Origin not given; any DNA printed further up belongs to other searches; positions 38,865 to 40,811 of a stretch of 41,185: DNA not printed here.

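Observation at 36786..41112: Imperfect direct repeats of about 410 bp, 3908 bp apart, duplicate the helicase 3' end and bracket a 3.5-kb cargo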

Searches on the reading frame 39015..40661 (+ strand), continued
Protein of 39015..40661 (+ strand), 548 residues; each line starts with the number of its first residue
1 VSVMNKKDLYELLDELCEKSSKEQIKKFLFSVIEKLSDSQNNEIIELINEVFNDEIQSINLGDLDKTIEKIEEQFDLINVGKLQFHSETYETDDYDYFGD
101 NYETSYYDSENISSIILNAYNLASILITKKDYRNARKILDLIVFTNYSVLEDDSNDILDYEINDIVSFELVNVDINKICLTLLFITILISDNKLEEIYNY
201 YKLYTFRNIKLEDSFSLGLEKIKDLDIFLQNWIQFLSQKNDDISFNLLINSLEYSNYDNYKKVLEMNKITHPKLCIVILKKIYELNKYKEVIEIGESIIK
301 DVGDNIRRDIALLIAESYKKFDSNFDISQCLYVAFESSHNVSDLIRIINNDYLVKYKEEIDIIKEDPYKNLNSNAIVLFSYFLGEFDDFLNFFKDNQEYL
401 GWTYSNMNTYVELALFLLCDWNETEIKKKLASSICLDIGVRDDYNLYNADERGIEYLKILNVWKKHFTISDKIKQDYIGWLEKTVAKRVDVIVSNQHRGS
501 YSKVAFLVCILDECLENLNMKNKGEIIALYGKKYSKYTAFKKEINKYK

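Call 74: fold_search(model_id=the predicted structure, library=pdb)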
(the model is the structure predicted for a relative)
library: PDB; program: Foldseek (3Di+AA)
matches with E <= 10: 878; with E <= 0.001: 0
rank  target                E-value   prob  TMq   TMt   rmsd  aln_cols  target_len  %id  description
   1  7rdr_A                2.8e-03  0.87  0.13  0.14  20.0       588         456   10  Circular tandem repeat protein with novel repeat topology and enhanced subunit contact surfaces (released 2021-09-01)
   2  8bbe_D                3.9e-03  0.99  0.22  0.20  20.7       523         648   11  Structure of the IFT-A complex; IFT-A2 module (released 2022-12-21)
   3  9rtt_Q                5.1e-03  0.96  0.17  0.12  22.7       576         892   10  Activated Elongation Complex with IWS1 and ELOF1 (released 2025-09-03)
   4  8v3b_a                7.7e-03  0.90  0.14  0.17  19.0       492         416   12  Computational Designed Nanocage O43_129_+4 (released 2024-03-13)
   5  5a7d_H                1.0e-02  0.85  0.15  0.19  17.3       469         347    9  Tetrameric assembly of LGN with Inscuteable (released 2016-08-03)
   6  9hmf_K                1.1e-02  0.72  0.13  0.10  31.4       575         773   12  Periplasmic scaffold of the Campylobacter jejuni flagellar motor (alpha carbon trace) (released 2024-12-25)
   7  5dse_C                1.3e-02  0.99  0.20  0.16  19.1       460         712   12  Crystal Structure of the TTC7B/Hyccin Complex (released 2015-12-02)
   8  6eou                  1.5e-02  0.93  0.16  0.23  16.1       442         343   12  O-GlcNAc transferase TPR domain with the intellectual disability associated mutation L254F (released 2018-05-09)
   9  8ro2_I                1.5e-02  0.63  0.15  0.12  25.4       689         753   11  Integrative Structure of the human intron lariat Spliceosome (ILS'') (released 2024-09-18)
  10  1w3b_A                1.7e-02  0.91  0.16  0.21  16.2       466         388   12  The superhelical TPR domain of O-linked GlcNAc transferase reveals structural similarities to importin alpha. (released 2004-09-09)
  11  7yea_A                1.9e-02  0.91  0.19  0.12  20.7       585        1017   12  Human O-GlcNAc transferase Dimer (released 2023-07-12)
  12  8fy4_B                2.2e-02  0.80  0.16  0.16  19.3       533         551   13  Structure of NOT1:NOT10:NOT11 module of the chicken CCR4-NOT complex (released 2023-08-30)
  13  9gaw_Y                2.3e-02  0.85  0.15  0.16  21.2       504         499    9  High-resolution structure of the Anaphase-promoting complex/cyclosome (APC/C) bound to co-activator Cdh1 (released 2024-08-14)
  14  7xn7_q                3.5e-02  0.87  0.16  0.11  20.3       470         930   13  RNA polymerase II elongation complex containing Spt4/5, Elf1, Spt6, Spn1 and Paf1C (released 2022-09-07)
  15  4a1s_A                3.8e-02  0.84  0.17  0.22  16.0       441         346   12  Crystallographic structure of the Pins:Insc complex (released 2012-03-28)
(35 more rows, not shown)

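Call 90: find_encoding_contigs(protein=P0020, flank=10000, max_places=3)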
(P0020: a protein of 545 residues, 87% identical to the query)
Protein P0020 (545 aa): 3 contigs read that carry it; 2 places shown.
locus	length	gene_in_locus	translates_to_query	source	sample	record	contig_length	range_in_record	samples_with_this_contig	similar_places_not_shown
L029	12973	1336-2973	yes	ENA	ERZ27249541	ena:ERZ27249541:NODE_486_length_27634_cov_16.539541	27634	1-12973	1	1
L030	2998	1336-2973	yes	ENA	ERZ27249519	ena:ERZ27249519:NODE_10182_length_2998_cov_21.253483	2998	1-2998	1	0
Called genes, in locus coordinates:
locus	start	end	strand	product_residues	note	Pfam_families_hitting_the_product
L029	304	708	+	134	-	PF03682:UPF0158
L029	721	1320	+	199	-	PF07929:PRiA4_ORF3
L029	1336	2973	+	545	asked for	-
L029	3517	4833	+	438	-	PF04542:Sigma70_r2 (weak)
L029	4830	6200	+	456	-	PF04542:Sigma70_r2 (weak), PF04545:Sigma70_r4 (weak)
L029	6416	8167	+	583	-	PF07973:tRNA_SAD, PF00587:tRNA-synt_2b, PF03129:HGTP_anticodon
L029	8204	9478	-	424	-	-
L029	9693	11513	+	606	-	PF00009:GTP_EFTU, PF01926:MMR_HSR1, PF22042:EF-G_D2 (weak), PF03144:GTP_EFTU_D2, PF00679:EFG_C, PF21018:BipA_C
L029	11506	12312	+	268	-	PF21088:MS_channel_1st (weak), PF00924:MS_channel_2nd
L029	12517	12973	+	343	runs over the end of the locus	PF00154:RecA_N, PF06745:ATPase, PF08423:Rad51, PF13481:AAA_25 (faint), PF21096:RecA_C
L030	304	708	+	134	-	PF03682:UPF0158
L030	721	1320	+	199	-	PF07929:PRiA4_ORF3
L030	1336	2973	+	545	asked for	-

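Call 95: search_protein_families(library=pfam, proteins=[L014:42-308:+, L026:15231-15515:+], max_evalue=1)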
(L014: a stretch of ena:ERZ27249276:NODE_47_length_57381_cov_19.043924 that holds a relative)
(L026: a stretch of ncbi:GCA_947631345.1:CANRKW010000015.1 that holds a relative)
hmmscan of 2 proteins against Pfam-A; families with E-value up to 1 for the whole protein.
L014:42-308:+ (88 aa): 1 family
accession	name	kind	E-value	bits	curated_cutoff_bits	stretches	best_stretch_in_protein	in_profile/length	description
PF01520.23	Amidase_3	-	2.6e-15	57.3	27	1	1-78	5-79/174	N-acetylmuramoyl-L-alanine amidase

L026:15231-15515:+ (94 aa): 1 family
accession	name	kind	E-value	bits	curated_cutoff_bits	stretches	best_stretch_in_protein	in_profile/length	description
PF01520.23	Amidase_3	-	5.7e-19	69.3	27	1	9-90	1-79/174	N-acetylmuramoyl-L-alanine amidase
